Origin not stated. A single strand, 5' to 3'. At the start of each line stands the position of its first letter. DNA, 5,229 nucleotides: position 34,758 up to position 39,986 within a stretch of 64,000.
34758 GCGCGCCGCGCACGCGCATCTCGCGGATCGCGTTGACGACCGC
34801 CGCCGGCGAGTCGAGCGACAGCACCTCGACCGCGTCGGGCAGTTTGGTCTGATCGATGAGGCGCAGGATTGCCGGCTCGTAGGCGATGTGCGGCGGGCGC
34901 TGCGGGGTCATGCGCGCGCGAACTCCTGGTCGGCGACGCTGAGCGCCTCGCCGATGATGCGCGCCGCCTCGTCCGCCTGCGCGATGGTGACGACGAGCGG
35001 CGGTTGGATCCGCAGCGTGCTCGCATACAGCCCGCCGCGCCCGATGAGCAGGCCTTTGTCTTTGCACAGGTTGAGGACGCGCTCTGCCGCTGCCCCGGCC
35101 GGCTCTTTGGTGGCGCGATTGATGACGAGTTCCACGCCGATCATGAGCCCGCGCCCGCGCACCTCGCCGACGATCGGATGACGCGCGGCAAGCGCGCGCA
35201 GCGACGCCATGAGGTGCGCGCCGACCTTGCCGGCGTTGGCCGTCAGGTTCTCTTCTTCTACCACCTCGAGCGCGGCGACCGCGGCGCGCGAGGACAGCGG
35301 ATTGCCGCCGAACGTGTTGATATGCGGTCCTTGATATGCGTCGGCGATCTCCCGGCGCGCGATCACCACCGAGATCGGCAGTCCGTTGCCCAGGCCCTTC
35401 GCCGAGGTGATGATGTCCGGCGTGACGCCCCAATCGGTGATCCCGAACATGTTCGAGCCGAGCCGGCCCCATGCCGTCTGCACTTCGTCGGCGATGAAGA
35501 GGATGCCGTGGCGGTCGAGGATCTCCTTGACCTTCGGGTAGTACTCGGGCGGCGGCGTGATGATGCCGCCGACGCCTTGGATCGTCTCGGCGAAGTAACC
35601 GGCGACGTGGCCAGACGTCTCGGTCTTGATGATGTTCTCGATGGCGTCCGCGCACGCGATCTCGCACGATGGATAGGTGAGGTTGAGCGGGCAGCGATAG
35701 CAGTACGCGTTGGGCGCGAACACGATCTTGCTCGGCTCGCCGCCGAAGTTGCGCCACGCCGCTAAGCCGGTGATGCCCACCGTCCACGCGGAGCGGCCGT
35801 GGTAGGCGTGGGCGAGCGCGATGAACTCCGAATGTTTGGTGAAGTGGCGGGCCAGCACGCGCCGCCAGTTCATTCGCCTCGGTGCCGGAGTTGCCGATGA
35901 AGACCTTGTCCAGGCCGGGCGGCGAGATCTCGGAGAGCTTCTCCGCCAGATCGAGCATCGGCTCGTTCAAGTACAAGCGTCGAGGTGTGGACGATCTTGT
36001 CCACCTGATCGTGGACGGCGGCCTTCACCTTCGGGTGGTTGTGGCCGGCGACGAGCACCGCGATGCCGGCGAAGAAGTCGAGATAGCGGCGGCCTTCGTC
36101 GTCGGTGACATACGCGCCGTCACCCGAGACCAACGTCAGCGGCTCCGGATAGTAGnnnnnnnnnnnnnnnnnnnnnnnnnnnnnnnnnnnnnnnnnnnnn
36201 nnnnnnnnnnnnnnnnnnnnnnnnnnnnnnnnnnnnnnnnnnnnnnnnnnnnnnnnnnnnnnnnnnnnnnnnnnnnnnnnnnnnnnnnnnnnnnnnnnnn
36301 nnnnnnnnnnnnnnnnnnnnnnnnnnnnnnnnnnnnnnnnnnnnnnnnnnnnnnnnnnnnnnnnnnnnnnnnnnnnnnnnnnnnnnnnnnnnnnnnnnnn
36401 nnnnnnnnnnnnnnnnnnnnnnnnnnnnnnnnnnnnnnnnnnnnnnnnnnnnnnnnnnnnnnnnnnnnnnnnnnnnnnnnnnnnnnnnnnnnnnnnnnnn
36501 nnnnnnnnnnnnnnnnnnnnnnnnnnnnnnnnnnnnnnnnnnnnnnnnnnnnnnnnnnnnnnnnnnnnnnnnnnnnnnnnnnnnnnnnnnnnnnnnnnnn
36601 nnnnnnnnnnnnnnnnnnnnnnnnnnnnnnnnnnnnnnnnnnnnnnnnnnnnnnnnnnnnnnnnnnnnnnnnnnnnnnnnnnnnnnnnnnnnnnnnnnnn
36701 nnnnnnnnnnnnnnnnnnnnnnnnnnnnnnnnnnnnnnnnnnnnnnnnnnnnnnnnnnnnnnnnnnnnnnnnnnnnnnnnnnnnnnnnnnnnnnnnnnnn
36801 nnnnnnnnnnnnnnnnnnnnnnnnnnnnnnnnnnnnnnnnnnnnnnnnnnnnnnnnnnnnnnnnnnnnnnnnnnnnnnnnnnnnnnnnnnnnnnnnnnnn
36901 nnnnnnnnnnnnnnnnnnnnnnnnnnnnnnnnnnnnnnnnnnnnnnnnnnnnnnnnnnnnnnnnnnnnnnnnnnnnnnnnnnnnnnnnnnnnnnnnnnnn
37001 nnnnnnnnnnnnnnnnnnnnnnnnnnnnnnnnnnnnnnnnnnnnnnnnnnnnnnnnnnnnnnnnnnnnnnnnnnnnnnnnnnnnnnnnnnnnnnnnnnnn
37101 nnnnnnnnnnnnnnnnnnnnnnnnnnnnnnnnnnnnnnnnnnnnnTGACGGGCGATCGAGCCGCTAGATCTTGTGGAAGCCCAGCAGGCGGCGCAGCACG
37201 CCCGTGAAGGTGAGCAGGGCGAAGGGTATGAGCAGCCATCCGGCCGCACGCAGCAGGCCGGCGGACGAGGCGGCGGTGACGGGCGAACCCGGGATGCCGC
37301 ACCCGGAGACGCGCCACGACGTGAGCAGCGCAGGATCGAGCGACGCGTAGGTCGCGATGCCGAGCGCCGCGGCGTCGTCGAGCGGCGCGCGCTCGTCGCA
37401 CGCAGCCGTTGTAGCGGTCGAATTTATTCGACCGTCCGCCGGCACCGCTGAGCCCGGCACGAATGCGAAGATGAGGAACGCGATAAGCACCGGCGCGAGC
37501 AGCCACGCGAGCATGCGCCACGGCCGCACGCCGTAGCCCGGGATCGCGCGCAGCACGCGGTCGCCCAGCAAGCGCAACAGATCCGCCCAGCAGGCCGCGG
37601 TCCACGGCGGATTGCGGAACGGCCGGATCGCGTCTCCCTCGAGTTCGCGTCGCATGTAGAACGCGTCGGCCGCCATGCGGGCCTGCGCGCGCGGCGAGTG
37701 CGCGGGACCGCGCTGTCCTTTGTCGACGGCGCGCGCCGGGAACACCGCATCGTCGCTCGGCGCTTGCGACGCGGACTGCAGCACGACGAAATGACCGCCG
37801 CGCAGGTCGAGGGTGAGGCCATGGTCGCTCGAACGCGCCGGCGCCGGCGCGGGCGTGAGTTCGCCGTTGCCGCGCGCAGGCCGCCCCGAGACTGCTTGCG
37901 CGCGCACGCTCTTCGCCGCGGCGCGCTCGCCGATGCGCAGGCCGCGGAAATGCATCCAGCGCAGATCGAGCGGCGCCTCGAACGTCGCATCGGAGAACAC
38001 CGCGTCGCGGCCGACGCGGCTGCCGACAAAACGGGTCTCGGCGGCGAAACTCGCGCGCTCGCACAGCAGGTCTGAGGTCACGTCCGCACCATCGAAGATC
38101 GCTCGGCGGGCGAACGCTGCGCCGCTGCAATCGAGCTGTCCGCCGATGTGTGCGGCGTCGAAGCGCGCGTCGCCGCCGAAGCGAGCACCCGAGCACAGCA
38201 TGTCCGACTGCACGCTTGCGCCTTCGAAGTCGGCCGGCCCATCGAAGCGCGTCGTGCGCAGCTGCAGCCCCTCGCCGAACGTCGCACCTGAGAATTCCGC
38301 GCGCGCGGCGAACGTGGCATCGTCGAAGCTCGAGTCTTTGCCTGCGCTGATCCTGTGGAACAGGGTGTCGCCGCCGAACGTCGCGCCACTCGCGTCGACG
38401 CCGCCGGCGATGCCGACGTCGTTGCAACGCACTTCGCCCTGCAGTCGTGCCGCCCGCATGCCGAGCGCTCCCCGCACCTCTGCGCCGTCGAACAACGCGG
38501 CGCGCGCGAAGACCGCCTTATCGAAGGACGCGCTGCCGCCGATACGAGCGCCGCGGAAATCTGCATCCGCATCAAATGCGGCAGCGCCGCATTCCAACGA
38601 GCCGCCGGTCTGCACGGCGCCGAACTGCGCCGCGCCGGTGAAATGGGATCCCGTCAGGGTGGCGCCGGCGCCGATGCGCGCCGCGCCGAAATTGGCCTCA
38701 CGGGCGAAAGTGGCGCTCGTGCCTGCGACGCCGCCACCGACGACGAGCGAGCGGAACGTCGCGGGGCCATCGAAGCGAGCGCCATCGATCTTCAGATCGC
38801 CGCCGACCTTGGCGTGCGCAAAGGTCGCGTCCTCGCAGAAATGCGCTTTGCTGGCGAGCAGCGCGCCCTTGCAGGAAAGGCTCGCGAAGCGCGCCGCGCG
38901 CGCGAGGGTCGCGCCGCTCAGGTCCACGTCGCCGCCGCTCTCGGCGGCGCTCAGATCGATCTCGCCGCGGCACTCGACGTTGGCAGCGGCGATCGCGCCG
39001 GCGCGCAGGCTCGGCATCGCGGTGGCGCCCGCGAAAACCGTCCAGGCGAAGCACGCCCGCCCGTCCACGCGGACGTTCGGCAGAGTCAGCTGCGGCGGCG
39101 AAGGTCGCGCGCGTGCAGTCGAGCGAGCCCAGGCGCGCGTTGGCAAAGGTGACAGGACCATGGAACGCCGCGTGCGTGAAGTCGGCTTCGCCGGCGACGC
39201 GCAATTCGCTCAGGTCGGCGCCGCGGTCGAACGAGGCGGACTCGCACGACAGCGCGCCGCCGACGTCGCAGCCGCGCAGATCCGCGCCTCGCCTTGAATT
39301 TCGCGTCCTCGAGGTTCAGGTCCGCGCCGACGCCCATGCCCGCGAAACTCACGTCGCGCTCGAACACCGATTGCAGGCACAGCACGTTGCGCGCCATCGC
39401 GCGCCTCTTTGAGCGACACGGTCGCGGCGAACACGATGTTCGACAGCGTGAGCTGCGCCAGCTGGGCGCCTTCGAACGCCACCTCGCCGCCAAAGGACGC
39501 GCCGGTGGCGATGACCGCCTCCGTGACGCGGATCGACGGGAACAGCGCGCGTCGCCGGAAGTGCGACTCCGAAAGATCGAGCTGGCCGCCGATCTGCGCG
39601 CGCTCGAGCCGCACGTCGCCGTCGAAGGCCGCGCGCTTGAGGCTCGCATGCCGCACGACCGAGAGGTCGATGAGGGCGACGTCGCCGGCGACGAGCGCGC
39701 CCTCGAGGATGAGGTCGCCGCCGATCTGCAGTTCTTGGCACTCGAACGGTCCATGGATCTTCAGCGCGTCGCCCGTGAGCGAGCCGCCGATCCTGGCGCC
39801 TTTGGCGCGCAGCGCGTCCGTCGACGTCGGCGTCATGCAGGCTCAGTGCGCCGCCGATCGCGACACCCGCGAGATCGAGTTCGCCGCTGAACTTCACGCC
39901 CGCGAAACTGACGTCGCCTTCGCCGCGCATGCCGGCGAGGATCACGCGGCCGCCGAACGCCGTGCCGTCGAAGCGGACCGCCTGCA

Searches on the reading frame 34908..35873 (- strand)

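Call 8: search_protein_families(library=pfam, proteins=[window:34908-35873:-], max_evalue=0.001)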
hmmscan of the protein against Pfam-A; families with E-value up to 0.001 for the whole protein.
window:34908-35873:- (321 aa): 1 family
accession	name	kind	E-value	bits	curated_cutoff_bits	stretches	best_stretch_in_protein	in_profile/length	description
PF00202.27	Aminotran_3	-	8.3e-68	229.3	30.5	1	8-311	111-403/403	Aminotransferase class-III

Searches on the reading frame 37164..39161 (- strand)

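Call 8: search_protein_families(library=pfam, proteins=[window:37164-39161:-], max_evalue=0.001)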
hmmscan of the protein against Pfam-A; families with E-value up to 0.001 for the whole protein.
window:37164-39161:- (665 aa): 1 family
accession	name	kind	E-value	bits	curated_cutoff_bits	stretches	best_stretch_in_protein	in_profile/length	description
PF13576.12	Pentapeptide_3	-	9.8e-28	96.6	27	3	276-315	8-47/48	Pentapeptide repeats (9 copies)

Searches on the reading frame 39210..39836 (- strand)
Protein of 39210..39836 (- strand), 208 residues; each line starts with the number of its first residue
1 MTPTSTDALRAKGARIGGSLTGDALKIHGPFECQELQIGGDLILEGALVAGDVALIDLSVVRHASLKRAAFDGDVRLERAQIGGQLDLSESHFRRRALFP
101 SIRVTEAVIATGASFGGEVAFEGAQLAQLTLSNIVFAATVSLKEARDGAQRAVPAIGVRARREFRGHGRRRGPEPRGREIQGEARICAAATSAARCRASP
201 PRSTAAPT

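Call 8: search_protein_families(library=pfam, proteins=[window:39210-39836:-], max_evalue=0.001)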
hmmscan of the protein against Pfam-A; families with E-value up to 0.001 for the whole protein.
window:39210-39836:- (208 aa): 1 family
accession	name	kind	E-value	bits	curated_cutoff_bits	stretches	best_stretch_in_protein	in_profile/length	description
PF13576.12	Pentapeptide_3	-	4.1e-10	40.2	27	0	101-146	3-48/48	Pentapeptide repeats (9 copies)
